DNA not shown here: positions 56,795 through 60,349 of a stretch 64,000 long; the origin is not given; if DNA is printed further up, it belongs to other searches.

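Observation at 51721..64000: Laminarin-type beta-1,3-glucan utilisation locus built around a large GH94-superfamily-like phosphorylase coupled to the transporter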

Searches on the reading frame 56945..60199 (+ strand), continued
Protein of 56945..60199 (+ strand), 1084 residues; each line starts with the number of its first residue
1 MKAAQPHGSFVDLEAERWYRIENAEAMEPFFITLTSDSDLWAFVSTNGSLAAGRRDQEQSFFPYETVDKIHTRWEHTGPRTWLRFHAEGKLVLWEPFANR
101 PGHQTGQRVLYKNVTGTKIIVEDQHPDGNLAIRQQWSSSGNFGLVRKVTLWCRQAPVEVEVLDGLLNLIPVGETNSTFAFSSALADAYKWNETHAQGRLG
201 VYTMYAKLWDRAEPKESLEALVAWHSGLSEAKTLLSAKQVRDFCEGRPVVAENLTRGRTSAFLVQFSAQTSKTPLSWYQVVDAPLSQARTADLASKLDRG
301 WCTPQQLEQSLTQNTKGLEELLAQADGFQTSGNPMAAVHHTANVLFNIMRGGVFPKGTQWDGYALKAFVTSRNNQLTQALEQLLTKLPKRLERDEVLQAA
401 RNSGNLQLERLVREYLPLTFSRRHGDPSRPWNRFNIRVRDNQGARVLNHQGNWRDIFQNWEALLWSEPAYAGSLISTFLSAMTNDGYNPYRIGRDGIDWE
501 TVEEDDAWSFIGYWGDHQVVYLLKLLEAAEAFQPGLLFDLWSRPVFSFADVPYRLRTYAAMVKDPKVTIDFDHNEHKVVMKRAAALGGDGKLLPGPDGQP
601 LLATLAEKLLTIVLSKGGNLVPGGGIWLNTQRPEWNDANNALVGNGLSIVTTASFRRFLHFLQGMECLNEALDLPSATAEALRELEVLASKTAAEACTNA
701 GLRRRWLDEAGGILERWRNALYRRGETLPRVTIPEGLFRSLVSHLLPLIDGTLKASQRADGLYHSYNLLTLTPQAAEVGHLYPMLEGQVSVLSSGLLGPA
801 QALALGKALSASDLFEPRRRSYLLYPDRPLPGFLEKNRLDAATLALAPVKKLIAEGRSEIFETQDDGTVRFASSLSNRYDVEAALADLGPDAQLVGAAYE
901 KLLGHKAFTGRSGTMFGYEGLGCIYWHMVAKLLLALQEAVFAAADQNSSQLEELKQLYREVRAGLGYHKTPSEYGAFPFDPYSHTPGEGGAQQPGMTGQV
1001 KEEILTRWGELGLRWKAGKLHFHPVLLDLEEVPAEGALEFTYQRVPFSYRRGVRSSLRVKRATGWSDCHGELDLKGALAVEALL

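Call 20: find_encoding_contigs(protein=P0004, flank=10000, max_places=3)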
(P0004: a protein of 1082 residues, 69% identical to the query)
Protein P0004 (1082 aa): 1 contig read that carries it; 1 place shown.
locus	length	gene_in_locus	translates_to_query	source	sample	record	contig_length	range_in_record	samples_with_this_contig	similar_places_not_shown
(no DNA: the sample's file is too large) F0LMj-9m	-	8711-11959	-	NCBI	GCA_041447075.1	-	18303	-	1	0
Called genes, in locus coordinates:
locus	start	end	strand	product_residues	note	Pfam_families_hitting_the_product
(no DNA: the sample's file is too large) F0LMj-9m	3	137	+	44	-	?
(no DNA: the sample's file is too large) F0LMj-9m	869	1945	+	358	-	PF00356:LacI, PF13560:HTH_31 (faint), PF00532:Peripla_BP_1, PF13407:Peripla_BP_4, PF13377:Peripla_BP_3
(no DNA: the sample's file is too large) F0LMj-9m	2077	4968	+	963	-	PF07715:Plug, PF00593:TonB_dep_Rec_b-barrel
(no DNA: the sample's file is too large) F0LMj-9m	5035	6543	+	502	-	PF01266:DAO (weak), PF04820:Trp_halogenase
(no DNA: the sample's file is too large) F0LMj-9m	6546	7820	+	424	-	PF01547:SBP_bac_1, PF13416:SBP_bac_8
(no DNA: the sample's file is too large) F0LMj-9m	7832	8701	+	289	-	PF03935:SKN1_KRE6_Sbg1 (faint), PF00722:Glyco_hydro_16, PF26113:GH16_XgeA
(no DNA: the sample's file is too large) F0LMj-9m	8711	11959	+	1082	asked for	-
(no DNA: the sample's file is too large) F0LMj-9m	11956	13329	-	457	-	PF02055:Glyco_hydro_30, PF17189:Glyco_hydro_30C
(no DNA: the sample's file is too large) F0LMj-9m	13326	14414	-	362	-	PF00005:ABC_tran, PF08402:TOBE_2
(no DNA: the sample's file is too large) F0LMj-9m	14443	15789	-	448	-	PF00232:Glyco_hydro_1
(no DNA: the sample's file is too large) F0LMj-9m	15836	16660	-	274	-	PF00528:BPD_transp_1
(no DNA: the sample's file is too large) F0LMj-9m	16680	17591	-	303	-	PF00528:BPD_transp_1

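Call 21: find_encoding_contigs(protein=P0001, flank=10000, max_places=3)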
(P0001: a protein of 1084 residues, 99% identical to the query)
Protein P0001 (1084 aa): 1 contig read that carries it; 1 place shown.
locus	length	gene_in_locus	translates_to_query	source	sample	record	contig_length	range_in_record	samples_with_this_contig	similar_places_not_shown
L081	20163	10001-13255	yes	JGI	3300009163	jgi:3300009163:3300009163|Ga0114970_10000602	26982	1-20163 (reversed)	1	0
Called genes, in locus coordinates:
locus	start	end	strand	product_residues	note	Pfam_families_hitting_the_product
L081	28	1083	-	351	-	PF01264:Chorismate_synt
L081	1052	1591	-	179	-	PF01202:SKI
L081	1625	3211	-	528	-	PF00989:PAS (weak), PF08448:PAS_4 (weak), PF13426:PAS_9 (weak), PF02518:HATPase_c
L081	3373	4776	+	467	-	PF00206:Lyase_1, PF10415:FumaraseC_C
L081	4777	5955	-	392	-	PF00480:ROK (faint)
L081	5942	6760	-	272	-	PF03935:SKN1_KRE6_Sbg1 (faint), PF00722:Glyco_hydro_16, PF26113:GH16_XgeA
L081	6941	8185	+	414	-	PF01547:SBP_bac_1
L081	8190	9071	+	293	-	PF00528:BPD_transp_1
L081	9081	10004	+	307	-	PF00528:BPD_transp_1 (weak)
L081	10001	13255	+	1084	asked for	-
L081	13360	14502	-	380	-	PF00722:Glyco_hydro_16, PF26113:GH16_XgeA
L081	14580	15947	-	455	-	PF02368:Big_2, PF26182:Ig_NUP210_5th (faint)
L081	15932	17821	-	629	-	PF00332:Glyco_hydro_17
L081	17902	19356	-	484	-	PF02368:Big_2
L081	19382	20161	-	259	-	?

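Call 31: search_protein_families(library=pfam, proteins=[L081:15932-17821:-, L081:17902-19356:-, L081:19382-20161:-], max_evalue=0.01)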
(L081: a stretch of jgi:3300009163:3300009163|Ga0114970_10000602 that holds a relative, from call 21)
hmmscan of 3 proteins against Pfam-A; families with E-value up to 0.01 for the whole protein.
L081:15932-17821:- (629 aa): 2 families
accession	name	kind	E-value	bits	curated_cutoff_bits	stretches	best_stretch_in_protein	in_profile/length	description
PF00332.24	Glyco_hydro_17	-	7.2e-08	32.8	28.2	1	223-367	166-304/306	Glycosyl hydrolases family 17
PF18329.7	SGBP_B_XBD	-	0.00075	20.1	26.4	1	441-623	14-181/186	Surface glycan-binding protein B xyloglucan binding domain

L081:17902-19356:- (484 aa): 2 families
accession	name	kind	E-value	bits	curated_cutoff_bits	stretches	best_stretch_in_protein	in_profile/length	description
PF02368.24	Big_2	-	3.8e-12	46.4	22.8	1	234-305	9-79/79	Bacterial Ig-like domain (group 2)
PF03425.19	CBM_11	-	0.0015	19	27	1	334-451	28-139/182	Carbohydrate binding domain (family 11)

L081:19382-20161:- (259 aa): 0 families

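Call 47: search_protein_families(library=pfam, proteins=[L075:2819-4282:-, L075:4279-6123:-, L075:6238-7872:-, L075:7894-8802:-, L075:8802-9773:-, L075:13345-14736:+, L075:14752-16254:+, L075:16388-18280:+, L075:18258-19589:-], max_evalue=0.0001)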
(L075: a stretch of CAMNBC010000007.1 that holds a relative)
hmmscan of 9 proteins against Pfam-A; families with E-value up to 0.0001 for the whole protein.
L075:2819-4282:- (487 aa): 3 families
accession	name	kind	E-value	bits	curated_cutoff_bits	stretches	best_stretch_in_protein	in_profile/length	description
PF00072.30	Response_reg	-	4.1e-25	88.5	30.2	1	4-119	1-111/111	Response regulator receiver domain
PF12833.13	HTH_18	-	1.4e-18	67.4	33.6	1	407-483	2-78/80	Helix-turn-helix domain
PF00165.29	HTH_AraC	-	3.1e-13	49.9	26.6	1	454-482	13-40/42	Bacterial regulatory helix-turn-helix proteins, AraC family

L075:4279-6123:- (614 aa): 3 families
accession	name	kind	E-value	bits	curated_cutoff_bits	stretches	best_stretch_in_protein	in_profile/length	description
PF06580.19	His_kinase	-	7.7e-19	68.2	25.2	1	388-463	1-77/81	Histidine kinase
PF02518.31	HATPase_c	-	1e-06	29.6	26.4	1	487-604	10-110/111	Histidine kinase-, DNA gyrase B-, and HSP90-like ATPase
PF00672.30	HAMP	-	3.5e-06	27.7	25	1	324-372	4-52/53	HAMP domain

L075:6238-7872:- (544 aa): 1 family
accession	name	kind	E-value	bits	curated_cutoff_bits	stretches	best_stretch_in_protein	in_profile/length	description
PF01547.30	SBP_bac_1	-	2e-13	51.4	26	1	76-388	16-307/307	Bacterial extracellular solute-binding protein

L075:7894-8802:- (302 aa): 1 family
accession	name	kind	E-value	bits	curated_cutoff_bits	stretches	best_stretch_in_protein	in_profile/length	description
PF00528.27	BPD_transp_1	-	6.3e-11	42.8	26.4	1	129-295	43-182/184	Binding-protein-dependent transport system inner membrane component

L075:8802-9773:- (323 aa): 1 family
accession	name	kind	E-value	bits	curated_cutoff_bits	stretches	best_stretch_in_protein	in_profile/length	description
PF00528.27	BPD_transp_1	-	2.6e-19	70.1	26.4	1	113-317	2-182/184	Binding-protein-dependent transport system inner membrane component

L075:13345-14736:+ (463 aa): 3 families
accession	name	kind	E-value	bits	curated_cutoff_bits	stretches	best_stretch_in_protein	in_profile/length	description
PF02055.22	Glyco_hydro_30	-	5.4e-62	210.2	23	1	49-383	2-348/348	Glycosyl hydrolase family 30 TIM-barrel domain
PF17189.10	Glyco_hydro_30C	-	2.9e-13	50.2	22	1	386-460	1-65/65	Glycosyl hydrolase family 30 beta sandwich domain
PF02057.21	Glyco_hydro_59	-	3.1e-08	33.7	27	1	134-346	80-261/294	Glycosyl hydrolase family 59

L075:14752-16254:+ (500 aa): 3 families
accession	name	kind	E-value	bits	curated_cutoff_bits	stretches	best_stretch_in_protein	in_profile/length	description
PF00722.28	Glyco_hydro_16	-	5.5e-16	59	22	1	86-241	11-137/175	Glycosyl hydrolases family 16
PF03935.22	SKN1_KRE6_Sbg1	-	1.6e-14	53.7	30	1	7-163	81-233/501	Beta-glucan synthesis-associated protein SKN1/KRE6/Sbg1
PF02018.23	CBM_4_9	-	1.7e-10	41.9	25.9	1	385-485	33-135/136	Carbohydrate binding domain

L075:16388-18280:+ (630 aa): 1 family
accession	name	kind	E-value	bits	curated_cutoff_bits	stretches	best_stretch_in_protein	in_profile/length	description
PF00563.25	EAL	-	2.5e-52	178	31.3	1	387-617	4-236/236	EAL domain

L075:18258-19589:- (443 aa): 2 families
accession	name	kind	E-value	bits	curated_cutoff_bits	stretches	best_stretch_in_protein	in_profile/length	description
PF13472.12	Lipase_GDSL_2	-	1.9e-13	51.8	32.9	1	98-264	1-177/178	GDSL-like Lipase/Acylhydrolase family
PF00657.28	Lipase_GDSL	-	6.3e-05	23.7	23.6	0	96-195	1-107/208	GDSL-like Lipase/Acylhydrolase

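Call 51: search_solved_structures(query=L081:15932-17821:-, max_evalue=0.001)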
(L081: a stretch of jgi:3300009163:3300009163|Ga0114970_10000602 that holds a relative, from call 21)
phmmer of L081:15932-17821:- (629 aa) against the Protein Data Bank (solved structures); distinct sequences matched with E-value up to 0.001: 3.
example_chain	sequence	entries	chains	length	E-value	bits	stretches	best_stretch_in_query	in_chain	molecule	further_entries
6fcg_A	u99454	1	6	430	1.3e-27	100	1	16-390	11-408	Glycoside hydrolase, GH17 family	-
4wtp_A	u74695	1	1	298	2.6e-07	33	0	285-361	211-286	beta-1,3-glucanosyltransferase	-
4wtr_A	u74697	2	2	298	1.8e-06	30.3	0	286-361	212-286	beta-1,3-glucanosyltransferase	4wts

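Call 53: predict_structure(alignment_id=A1)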
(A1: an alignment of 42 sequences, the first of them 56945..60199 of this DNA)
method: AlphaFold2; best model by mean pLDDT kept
length: 1084 residues; sequences in the alignment: 42
mean_pLDDT: 78.6   pTM: 0.81
mean pLDDT of the five models: 78.6, 78.5, 77.4, 74.7, 70.2
residues with pLDDT >= 90: 443; 70-90: 366; 50-70: 122; < 50: 153
segments of 3 or more residues with pLDDT < 50: 33-38, 44-76, 172-175, 180-192, 205-217, 253-258, 419-450, 631-642, 830-832, 906-920, 985-997
pLDDT, mean of each block of 10 residues (from residue 1): 77 90 77 49 44 30 31 52 87 81 76 84 91 85 86 93 73 50 42 66 48 44 80 72 82 50 84 92 68 81 90 77 75 91 75 69 89 95 92 94 95 76 34 34 42 67 79 92 86 78 61 69 90 91 94 89 79 91 94 91 96 90 70 44 69 93 94 94 97 93 94 93 74 96 96 93 87 87 86 95 97 89 71 67 92 90 84 74 86 88 55 35 75 95 96 97 86 80 49 51 90 89 94 94 91 94 93 92 95
secondary structure, 60 per line:
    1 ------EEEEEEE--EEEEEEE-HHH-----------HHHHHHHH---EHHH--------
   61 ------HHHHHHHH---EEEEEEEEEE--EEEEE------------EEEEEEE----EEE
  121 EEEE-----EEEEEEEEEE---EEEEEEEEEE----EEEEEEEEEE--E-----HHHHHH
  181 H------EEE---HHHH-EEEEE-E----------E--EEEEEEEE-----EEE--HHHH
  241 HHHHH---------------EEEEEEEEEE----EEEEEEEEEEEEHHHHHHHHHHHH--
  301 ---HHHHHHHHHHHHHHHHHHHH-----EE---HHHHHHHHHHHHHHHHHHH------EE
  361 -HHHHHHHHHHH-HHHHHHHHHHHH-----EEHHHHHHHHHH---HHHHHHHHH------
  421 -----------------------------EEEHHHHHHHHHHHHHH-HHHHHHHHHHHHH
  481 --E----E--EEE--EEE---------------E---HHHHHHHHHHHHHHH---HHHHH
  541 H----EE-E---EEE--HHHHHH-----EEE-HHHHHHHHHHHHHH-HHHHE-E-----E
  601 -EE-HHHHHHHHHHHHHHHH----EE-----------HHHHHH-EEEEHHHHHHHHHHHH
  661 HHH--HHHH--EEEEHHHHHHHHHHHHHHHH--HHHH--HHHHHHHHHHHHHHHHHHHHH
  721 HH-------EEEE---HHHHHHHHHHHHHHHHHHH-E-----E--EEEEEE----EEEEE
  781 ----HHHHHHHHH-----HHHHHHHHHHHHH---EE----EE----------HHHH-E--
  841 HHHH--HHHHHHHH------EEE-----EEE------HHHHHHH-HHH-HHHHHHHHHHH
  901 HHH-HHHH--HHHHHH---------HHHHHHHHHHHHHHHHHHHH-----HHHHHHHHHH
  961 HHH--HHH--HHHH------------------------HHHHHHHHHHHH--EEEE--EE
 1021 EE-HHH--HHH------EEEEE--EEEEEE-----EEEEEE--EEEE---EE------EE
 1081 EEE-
elements in order (helices of 4 or more, strands of 3 or more residues): E7-13 E16-22 H38-45 H67-74 E78-87 E90-94 E107-113 E118-124 E130-139 E143-152 E157-166 H175-181 E188-190 H194-197 E199-203 E219-226 E232-234 H237-245 E261-270 E275-286 H287-298 H304-323 H334-352 H362-372 H374-385 H393-402 H406-414 E450-452 H453-466 H468-480 E491-493 E496-498 H518-532 H536-541 E553-555 H558-563 E569-571 H573-586 H588-591 H605-620 H638-643 E645-648 H649-663 H666-669 E672-675 H676-691 H694-697 H700-722 E730-733 H737-755 E766-771 E776-780 H785-793 H799-811 H833-836 H841-844 H847-854 E861-863 E869-871 H878-884 H890-903 H905-908 H911-916 H926-945 H951-963 H971-974 H999-1010 E1013-1016 E1019-1022 E1038-1042 E1045-1050 E1056-1061 E1064-1067 E1079-1083
